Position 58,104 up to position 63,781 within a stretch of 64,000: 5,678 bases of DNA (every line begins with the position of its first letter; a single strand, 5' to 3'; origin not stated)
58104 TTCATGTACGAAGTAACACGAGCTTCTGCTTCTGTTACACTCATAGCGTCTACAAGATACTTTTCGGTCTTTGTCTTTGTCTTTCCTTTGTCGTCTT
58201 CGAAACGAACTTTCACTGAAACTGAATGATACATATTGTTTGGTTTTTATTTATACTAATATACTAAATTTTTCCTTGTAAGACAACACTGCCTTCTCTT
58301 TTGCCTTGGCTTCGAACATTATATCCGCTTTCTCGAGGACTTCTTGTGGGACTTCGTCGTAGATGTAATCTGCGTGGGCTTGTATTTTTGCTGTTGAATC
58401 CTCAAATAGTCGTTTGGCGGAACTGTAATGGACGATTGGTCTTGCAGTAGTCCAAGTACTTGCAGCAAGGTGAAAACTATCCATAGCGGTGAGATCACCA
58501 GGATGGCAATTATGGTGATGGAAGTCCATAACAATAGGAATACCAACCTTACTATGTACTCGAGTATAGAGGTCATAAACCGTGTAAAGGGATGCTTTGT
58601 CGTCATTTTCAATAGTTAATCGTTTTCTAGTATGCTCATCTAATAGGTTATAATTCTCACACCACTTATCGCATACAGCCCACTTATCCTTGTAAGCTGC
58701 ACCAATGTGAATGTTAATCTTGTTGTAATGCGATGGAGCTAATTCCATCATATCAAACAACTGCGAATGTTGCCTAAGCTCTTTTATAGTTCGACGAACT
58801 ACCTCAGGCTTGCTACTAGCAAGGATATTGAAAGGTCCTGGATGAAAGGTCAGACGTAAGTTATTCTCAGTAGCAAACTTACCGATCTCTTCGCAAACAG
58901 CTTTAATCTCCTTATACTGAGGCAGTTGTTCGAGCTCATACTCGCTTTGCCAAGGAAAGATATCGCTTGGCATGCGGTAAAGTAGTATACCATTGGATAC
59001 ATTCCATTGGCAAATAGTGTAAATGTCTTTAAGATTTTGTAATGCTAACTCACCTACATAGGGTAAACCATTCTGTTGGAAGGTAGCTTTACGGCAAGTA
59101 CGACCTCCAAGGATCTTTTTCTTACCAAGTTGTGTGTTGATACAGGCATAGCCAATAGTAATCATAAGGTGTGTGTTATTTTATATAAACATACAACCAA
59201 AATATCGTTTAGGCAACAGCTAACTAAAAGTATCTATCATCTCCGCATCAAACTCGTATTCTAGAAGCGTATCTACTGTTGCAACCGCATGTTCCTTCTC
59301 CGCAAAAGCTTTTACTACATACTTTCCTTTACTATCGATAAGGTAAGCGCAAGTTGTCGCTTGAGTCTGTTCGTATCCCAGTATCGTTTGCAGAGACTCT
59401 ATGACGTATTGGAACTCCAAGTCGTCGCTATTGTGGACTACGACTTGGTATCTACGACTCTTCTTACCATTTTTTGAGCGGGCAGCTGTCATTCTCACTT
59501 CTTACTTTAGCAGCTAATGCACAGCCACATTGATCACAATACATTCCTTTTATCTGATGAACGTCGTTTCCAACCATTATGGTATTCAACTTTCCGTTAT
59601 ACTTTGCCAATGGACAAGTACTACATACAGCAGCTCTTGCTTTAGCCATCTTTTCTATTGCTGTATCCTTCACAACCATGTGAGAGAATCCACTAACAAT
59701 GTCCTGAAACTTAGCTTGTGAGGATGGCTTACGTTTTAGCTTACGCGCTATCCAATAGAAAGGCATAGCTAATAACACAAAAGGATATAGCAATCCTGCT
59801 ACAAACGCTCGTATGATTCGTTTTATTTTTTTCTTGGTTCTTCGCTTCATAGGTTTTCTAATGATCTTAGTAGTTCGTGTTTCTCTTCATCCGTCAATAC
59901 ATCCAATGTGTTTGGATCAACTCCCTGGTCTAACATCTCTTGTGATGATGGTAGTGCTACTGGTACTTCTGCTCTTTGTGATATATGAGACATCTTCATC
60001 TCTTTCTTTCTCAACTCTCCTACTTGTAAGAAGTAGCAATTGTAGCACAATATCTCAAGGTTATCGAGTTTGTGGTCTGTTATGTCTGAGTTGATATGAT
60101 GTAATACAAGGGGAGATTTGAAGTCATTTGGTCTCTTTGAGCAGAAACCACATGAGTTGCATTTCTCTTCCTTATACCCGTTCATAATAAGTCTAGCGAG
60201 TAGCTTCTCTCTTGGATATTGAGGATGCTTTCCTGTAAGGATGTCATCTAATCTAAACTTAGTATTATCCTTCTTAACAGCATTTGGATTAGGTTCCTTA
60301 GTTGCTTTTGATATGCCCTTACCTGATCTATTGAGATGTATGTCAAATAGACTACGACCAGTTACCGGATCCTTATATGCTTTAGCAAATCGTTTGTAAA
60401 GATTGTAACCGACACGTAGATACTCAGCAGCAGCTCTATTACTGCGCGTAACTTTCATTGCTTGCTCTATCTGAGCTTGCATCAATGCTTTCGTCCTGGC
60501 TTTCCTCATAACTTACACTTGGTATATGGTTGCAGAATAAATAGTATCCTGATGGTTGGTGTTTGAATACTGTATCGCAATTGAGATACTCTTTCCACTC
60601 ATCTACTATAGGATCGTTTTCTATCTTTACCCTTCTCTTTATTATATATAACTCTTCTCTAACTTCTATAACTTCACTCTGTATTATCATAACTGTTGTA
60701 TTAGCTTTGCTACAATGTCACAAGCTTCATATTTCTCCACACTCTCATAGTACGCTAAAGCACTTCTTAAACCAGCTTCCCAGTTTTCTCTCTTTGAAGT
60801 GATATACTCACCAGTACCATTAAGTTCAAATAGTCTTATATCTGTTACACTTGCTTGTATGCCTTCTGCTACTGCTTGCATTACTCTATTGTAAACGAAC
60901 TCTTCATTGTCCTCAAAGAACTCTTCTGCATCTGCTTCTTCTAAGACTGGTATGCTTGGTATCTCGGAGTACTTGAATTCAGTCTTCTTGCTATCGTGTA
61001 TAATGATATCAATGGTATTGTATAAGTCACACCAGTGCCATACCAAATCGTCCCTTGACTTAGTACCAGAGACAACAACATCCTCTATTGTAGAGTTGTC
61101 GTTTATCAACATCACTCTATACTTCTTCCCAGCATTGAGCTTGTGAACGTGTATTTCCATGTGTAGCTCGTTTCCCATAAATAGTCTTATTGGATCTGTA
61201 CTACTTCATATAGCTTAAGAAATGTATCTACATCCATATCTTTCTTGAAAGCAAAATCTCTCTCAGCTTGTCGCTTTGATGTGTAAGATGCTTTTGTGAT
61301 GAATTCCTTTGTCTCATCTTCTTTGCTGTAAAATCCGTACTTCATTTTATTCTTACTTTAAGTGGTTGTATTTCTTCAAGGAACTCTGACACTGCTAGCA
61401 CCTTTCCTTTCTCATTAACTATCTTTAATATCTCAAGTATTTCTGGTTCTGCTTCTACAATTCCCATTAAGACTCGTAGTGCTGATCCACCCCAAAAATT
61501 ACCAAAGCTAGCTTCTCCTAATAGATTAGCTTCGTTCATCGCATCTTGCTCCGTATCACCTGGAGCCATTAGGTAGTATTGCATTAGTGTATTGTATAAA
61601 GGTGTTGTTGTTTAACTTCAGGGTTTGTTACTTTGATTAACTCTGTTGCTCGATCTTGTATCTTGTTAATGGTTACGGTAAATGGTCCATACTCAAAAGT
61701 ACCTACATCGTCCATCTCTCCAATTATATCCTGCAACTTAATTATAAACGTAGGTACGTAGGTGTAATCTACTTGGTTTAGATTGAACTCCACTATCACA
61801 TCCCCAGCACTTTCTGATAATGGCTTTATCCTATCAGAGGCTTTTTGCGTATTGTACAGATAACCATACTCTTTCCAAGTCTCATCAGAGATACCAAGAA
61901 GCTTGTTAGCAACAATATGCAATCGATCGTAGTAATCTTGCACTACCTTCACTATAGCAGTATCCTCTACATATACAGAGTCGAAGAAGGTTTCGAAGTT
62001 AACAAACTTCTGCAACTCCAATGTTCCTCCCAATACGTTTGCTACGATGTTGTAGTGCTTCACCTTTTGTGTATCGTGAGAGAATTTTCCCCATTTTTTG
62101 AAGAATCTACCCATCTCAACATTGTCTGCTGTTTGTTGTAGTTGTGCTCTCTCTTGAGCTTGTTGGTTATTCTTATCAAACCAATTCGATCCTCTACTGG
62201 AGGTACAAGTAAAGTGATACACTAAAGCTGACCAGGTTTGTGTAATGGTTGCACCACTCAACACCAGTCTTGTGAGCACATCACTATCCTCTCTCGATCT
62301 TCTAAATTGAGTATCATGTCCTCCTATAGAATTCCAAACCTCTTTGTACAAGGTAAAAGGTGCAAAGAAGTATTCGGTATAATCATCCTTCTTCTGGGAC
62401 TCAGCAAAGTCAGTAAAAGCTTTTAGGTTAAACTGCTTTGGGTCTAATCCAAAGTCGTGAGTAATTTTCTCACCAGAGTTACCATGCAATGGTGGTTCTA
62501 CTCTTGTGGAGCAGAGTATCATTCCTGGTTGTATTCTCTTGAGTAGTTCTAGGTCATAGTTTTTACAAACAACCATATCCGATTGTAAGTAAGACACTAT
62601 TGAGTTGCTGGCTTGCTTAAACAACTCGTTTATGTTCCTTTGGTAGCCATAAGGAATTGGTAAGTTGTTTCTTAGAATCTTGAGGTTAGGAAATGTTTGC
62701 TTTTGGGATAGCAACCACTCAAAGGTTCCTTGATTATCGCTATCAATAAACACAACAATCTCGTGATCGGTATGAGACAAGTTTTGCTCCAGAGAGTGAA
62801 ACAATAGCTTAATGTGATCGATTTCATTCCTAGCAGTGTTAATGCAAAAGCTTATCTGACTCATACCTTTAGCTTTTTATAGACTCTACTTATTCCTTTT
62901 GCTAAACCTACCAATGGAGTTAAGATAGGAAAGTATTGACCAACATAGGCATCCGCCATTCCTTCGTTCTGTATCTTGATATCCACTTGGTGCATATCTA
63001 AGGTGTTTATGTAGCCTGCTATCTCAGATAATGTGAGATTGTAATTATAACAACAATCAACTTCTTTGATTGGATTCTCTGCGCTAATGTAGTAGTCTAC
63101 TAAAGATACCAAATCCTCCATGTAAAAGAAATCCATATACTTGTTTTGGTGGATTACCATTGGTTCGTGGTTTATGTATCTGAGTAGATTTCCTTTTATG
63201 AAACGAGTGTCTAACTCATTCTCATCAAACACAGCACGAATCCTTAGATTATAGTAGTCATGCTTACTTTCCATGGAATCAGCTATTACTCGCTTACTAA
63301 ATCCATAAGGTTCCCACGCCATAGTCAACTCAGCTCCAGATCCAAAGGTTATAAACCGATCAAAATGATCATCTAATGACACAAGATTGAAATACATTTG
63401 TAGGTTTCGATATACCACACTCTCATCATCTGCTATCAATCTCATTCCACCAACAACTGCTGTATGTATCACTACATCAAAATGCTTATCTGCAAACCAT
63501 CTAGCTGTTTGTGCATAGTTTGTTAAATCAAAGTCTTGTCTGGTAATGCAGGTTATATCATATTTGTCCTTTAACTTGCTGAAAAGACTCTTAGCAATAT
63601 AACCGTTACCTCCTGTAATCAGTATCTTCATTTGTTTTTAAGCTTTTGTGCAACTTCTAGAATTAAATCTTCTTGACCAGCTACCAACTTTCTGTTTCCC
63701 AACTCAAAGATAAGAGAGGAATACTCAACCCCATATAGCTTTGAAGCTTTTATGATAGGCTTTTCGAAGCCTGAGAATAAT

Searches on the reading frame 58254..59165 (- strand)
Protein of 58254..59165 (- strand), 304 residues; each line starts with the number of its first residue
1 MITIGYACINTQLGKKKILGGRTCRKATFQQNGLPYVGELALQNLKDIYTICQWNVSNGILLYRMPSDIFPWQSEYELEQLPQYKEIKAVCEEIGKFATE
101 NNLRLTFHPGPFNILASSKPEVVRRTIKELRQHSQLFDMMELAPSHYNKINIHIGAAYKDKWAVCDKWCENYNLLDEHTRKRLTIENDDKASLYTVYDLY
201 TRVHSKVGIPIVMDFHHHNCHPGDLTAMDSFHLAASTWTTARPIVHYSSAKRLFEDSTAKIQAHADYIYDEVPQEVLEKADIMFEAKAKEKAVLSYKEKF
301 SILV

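Call 104: search_protein_families(library=phrogs, proteins=[window:58254-59165:-], max_evalue=0.001)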
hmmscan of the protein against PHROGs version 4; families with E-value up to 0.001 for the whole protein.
window:58254-59165:- (304 aa): 1 family
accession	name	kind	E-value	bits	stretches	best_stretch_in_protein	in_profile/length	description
phrog_8420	-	DNA, RNA and nucleotide metabolism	1.9e-51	176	1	3-299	2-306/309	endonuclease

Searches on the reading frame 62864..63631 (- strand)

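Call 104: search_protein_families(library=phrogs, proteins=[window:62864-63631:-], max_evalue=0.001)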
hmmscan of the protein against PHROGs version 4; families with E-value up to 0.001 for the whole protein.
window:62864-63631:- (256 aa): 1 family
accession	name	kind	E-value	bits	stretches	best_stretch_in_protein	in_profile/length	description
phrog_540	-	DNA, RNA and nucleotide metabolism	2.2e-11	43.9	1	1-205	293-538/715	nucleotide-sugar epimerase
